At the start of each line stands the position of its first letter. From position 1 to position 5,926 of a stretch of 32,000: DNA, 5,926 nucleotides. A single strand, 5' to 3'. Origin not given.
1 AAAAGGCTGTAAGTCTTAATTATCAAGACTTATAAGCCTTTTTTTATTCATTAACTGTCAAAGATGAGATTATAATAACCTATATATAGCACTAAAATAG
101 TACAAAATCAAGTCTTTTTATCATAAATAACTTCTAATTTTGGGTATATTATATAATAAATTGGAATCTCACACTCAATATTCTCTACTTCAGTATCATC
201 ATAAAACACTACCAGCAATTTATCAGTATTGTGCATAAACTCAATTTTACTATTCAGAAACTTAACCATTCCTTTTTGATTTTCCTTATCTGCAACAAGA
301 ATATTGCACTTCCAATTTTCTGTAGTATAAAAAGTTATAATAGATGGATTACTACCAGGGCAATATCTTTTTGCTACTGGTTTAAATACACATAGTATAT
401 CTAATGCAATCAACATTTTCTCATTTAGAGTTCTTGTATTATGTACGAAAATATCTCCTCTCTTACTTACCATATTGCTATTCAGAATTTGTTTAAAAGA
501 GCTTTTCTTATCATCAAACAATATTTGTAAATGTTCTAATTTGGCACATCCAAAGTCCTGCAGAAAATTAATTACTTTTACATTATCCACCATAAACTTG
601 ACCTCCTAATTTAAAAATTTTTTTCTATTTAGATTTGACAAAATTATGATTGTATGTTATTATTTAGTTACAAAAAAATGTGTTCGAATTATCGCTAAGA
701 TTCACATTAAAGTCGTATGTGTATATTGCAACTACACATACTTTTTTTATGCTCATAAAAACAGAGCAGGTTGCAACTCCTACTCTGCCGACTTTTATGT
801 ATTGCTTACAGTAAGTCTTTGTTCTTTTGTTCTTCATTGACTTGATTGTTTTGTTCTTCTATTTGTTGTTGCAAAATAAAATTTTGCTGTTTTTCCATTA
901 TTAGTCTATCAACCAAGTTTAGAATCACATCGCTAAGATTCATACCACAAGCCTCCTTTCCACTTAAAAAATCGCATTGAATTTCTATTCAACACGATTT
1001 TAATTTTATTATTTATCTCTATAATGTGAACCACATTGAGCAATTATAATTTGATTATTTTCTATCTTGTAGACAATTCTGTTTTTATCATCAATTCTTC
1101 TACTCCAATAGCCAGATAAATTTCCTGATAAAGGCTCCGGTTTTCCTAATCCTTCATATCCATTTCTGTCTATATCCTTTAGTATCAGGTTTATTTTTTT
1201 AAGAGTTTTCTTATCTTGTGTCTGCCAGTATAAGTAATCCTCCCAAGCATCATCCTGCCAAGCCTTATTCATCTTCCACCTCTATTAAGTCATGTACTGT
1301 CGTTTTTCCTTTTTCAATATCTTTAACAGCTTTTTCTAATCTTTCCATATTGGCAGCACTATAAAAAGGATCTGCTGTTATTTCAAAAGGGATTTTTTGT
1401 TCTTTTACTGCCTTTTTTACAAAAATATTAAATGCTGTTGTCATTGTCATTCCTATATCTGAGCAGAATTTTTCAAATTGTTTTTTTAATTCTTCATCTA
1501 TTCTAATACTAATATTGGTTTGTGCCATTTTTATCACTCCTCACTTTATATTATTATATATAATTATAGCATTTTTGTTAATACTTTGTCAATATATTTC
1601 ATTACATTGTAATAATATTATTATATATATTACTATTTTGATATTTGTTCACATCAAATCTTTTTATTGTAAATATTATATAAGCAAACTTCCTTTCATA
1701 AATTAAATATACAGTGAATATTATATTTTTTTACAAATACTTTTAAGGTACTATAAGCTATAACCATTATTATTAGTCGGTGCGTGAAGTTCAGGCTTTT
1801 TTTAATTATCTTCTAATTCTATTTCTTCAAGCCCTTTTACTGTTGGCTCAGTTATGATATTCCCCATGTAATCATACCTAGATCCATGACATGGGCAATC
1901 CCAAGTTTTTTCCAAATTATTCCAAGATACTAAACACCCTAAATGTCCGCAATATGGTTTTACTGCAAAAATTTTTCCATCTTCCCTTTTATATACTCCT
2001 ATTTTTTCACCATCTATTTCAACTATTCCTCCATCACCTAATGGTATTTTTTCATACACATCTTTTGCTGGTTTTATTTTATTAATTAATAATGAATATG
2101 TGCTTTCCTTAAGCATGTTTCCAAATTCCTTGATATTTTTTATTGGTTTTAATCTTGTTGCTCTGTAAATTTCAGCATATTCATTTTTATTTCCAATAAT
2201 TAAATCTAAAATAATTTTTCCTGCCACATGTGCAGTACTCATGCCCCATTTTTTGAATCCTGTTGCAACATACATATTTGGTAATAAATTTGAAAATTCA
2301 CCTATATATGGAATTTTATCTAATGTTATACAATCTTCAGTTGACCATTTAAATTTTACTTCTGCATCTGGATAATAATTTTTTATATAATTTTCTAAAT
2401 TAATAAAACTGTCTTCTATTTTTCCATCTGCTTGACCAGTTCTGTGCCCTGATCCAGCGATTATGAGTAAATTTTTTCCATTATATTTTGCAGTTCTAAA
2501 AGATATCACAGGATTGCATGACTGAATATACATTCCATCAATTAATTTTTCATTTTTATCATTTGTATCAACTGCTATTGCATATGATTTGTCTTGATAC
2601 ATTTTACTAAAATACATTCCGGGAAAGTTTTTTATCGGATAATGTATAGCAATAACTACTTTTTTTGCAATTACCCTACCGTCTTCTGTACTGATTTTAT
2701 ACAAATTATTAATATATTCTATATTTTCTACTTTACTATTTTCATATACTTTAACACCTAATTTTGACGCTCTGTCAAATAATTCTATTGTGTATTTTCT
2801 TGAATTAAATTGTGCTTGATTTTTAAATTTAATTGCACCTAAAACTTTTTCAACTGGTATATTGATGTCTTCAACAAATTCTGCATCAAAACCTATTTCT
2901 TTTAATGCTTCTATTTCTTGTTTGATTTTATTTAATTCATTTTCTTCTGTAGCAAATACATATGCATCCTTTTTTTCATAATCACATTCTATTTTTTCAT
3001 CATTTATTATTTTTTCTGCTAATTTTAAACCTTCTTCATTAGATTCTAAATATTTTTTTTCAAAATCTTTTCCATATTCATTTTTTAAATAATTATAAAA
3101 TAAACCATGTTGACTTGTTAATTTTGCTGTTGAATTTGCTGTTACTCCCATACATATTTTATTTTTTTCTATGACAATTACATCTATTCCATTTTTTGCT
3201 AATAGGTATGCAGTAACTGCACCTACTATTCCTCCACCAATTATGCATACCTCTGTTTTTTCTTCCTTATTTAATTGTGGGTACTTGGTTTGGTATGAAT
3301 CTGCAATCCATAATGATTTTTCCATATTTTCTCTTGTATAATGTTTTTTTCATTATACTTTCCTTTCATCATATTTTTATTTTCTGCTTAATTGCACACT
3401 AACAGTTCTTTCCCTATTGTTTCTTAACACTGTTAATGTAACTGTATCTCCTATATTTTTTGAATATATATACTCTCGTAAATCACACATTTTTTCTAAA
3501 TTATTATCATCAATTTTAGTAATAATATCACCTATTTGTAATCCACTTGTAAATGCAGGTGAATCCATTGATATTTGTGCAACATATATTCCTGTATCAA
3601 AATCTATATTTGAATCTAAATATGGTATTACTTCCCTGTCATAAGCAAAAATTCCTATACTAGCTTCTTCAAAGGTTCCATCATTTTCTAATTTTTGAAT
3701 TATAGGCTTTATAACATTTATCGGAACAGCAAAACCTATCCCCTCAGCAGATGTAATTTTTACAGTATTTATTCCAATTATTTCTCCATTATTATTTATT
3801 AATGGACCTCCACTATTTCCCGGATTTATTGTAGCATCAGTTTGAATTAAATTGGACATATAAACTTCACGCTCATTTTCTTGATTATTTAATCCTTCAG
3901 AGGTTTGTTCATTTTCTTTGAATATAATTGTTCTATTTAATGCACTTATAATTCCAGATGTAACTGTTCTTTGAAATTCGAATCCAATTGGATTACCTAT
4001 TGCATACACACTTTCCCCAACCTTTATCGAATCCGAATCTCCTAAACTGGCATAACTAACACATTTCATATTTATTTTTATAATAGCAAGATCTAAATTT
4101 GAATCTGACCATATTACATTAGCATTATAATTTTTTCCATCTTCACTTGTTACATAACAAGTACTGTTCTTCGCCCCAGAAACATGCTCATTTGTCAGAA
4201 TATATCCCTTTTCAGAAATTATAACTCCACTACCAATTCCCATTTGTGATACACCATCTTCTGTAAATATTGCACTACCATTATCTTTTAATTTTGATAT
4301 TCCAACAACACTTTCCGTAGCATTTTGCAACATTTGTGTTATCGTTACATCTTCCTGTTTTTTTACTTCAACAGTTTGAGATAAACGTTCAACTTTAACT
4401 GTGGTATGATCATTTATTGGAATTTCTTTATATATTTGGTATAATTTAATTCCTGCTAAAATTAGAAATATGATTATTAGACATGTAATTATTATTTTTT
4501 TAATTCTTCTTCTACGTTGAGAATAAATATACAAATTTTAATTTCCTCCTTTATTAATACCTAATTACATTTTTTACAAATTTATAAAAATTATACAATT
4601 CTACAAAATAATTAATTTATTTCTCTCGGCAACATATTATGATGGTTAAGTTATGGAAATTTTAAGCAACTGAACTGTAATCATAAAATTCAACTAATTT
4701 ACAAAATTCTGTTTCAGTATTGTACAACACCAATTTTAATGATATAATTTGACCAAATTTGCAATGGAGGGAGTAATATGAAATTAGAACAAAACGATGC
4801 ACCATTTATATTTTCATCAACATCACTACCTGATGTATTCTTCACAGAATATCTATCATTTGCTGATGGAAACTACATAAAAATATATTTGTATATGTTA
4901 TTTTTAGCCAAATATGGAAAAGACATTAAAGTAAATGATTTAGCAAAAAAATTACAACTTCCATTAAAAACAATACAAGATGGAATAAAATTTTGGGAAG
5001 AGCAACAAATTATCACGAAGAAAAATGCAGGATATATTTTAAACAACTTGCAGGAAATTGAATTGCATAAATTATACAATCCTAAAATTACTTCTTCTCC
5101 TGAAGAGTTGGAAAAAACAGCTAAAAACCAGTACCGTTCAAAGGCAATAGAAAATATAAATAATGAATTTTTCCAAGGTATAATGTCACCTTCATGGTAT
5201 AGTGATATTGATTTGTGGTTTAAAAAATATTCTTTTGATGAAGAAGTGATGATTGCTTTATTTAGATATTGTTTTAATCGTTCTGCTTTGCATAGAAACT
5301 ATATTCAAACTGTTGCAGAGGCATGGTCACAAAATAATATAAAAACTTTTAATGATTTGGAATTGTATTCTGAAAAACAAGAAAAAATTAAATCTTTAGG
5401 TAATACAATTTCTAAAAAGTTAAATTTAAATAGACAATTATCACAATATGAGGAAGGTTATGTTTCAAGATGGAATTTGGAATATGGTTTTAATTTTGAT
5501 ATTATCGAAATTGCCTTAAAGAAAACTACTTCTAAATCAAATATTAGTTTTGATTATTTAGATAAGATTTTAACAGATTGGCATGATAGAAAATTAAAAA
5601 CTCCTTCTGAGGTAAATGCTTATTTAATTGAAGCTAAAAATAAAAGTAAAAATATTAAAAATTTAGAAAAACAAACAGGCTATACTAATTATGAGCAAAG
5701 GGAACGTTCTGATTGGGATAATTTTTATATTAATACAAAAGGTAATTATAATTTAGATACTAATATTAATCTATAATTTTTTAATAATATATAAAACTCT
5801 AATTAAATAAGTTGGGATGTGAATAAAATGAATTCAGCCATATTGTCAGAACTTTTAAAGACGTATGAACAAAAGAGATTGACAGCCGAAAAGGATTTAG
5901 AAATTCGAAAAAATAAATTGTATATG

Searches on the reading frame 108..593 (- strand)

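Call 82: search_protein_families(library=pfam, proteins=[window:108-593:-], max_evalue=0.00001)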
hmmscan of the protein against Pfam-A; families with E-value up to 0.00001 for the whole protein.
window:108-593:- (161 aa): 1 family
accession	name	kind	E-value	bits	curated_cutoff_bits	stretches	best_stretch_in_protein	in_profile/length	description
PF18954.5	DUF5697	-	1.4e-09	38.7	27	1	6-150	2-152/161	Family of unknown function (DUF5697)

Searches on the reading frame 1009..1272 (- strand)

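Call 82: search_protein_families(library=pfam, proteins=[window:1009-1272:-], max_evalue=0.00001)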
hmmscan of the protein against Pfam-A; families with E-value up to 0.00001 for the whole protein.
window:1009-1272:- (87 aa): 1 family
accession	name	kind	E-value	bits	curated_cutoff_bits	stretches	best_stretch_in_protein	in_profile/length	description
PF06769.20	YoeB_toxin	-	5.4e-35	119.7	27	1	5-84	1-80/80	YoeB-like toxin of bacterial type II toxin-antitoxin system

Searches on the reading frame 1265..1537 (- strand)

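Call 82: search_protein_families(library=pfam, proteins=[window:1265-1537:-], max_evalue=0.00001)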
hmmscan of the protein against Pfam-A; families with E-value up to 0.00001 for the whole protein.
window:1265-1537:- (90 aa): 1 family
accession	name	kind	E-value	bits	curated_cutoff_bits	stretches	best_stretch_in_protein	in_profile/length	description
PF04221.18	RelB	-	2.2e-11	44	22.4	1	8-55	3-50/82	RelB antitoxin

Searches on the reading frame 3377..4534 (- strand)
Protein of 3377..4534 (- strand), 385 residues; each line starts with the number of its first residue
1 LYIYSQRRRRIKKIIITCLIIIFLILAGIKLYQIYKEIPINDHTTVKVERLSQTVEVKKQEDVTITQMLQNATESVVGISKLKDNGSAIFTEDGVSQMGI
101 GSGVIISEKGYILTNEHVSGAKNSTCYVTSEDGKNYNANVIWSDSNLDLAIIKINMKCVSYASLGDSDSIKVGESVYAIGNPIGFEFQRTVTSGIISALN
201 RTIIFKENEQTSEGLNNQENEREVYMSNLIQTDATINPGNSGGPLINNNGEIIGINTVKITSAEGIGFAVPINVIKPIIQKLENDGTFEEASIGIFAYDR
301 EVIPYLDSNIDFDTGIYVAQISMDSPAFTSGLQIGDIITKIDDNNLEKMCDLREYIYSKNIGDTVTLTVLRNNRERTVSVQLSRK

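Call 82: search_protein_families(library=pfam, proteins=[window:3377-4534:-], max_evalue=0.00001)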
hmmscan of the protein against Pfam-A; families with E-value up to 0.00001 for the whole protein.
window:3377-4534:- (385 aa): 6 families
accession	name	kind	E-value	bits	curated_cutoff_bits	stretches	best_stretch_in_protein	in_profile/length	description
PF13365.12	Trypsin_2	-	3.3e-32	112.6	27.6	1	101-255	1-144/144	Trypsin-like peptidase domain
PF00089.32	Trypsin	-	1.9e-19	70.8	20.6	1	101-279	27-220/220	Trypsin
PF13180.12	PDZ_2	-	1.4e-18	67.4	27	1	311-382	12-80/80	PDZ domain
PF00595.29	PDZ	-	1.4e-10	41.8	23.2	1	308-370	18-81/81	PDZ domain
PF17820.7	PDZ_6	-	7.3e-08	32.5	27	1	318-371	2-54/54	PDZ domain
PF10459.15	Peptidase_S46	-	1.6e-06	27.5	22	0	232-256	626-650/698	Peptidase S46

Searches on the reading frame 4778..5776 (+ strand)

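Call 82: search_protein_families(library=pfam, proteins=[window:4778-5776:+], max_evalue=0.00001)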
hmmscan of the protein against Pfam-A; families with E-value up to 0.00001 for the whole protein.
window:4778-5776:+ (332 aa): 1 family
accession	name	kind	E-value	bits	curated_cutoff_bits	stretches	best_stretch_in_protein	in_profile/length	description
PF07261.16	DnaB_2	-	7.3e-30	102.9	22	2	127-197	4-73/74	Replication initiation and membrane attachment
